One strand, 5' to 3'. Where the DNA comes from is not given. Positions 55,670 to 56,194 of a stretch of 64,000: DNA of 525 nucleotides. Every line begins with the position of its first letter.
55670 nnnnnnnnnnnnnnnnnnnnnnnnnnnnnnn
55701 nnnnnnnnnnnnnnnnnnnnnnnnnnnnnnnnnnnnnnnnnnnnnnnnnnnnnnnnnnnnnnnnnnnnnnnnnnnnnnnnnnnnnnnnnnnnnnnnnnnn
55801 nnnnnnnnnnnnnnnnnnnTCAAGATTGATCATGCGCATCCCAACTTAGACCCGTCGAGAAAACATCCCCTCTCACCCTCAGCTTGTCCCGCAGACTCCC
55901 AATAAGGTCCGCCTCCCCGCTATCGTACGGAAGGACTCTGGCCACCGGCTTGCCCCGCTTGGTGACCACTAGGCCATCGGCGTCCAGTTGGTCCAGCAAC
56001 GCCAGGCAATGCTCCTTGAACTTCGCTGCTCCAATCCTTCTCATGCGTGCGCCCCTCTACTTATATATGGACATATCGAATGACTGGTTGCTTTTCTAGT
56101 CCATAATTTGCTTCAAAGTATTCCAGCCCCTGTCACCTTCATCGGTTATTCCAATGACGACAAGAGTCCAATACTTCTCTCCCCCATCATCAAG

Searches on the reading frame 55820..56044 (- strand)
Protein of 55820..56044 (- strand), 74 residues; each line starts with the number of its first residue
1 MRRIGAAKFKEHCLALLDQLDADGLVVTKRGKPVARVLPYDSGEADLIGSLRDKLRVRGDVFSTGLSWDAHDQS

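Call 5: search_protein_families(library=pfam, proteins=[window:55820-56044:-], max_evalue=0.01)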
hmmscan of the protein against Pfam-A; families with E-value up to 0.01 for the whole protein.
window:55820-56044:- (74 aa): 1 family
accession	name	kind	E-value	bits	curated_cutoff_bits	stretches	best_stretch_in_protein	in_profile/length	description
PF02604.26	PhdYeFM_antitox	-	1.4e-06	28.4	29.8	1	1-41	1-43/74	Antitoxin Phd_YefM, type II toxin-antitoxin system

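Call 54: find_encoding_contigs(protein=window:55820-56044:-, flank=10000, max_places=10)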
Protein window:55820-56044:- (74 aa): no gene with exactly this product is on record in the collection.
